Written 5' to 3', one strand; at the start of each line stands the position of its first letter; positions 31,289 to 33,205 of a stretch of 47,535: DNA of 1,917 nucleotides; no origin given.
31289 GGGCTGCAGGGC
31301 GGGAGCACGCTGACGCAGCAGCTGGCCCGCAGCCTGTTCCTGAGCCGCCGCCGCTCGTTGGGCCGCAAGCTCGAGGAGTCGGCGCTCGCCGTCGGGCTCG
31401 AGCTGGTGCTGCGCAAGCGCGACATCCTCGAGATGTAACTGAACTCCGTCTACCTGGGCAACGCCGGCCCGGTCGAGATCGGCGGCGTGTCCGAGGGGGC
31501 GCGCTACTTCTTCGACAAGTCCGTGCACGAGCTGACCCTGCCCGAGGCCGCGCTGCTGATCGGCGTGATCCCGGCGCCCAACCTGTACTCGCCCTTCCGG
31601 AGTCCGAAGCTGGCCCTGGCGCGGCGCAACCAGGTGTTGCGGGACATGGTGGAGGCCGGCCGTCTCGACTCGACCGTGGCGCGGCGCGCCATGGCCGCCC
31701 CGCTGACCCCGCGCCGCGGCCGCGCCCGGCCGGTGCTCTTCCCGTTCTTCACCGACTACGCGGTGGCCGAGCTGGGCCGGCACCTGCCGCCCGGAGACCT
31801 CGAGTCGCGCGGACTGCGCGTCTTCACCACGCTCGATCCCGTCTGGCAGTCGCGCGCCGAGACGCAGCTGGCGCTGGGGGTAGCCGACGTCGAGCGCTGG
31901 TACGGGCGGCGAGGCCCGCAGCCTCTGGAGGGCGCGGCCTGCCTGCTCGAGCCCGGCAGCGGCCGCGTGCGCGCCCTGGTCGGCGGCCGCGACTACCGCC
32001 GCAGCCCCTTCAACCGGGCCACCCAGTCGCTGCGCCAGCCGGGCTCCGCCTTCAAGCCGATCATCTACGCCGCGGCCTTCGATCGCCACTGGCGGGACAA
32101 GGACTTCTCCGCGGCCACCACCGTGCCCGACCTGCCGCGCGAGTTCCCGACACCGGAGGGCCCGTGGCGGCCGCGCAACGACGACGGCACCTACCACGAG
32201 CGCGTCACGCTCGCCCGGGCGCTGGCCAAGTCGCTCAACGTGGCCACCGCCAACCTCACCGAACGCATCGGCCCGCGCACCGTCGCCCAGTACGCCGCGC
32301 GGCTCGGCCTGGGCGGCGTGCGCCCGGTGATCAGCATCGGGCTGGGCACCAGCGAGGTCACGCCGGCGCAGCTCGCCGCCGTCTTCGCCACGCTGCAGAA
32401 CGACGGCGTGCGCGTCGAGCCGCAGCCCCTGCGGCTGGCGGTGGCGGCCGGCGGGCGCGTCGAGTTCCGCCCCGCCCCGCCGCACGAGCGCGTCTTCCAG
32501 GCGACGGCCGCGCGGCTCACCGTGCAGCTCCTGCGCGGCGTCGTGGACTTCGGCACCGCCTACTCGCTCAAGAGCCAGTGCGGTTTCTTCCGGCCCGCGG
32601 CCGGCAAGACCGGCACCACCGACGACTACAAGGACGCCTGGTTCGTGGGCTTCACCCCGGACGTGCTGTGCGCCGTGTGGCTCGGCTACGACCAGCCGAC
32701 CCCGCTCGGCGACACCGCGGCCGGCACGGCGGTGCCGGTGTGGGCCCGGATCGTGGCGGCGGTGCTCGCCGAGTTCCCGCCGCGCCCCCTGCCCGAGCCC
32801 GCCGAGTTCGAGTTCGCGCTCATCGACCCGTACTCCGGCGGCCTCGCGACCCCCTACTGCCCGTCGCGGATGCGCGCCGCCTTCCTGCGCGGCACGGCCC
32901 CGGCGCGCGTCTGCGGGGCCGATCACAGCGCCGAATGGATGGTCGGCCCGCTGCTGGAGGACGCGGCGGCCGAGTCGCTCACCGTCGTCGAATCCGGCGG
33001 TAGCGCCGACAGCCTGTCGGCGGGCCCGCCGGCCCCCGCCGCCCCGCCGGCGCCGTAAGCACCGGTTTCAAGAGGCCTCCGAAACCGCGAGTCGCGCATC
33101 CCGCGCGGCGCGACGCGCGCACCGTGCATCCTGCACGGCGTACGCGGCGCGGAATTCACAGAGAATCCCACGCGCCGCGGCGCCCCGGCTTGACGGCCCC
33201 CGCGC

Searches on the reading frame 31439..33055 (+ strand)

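Call 31: search_protein_families(library=pfam, proteins=[window:31439-33055:+], max_evalue=0.001)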
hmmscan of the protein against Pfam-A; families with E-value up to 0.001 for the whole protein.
window:31439-33055:+ (539 aa): 2 families
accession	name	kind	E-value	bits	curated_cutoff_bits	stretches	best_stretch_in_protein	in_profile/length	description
PF00905.27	Transpeptidase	-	1.5e-31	110.2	22.1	1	165-408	1-267/299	Penicillin binding protein transpeptidase domain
PF00912.28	Transgly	-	9e-15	55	27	1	1-70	112-177/178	Transglycosylase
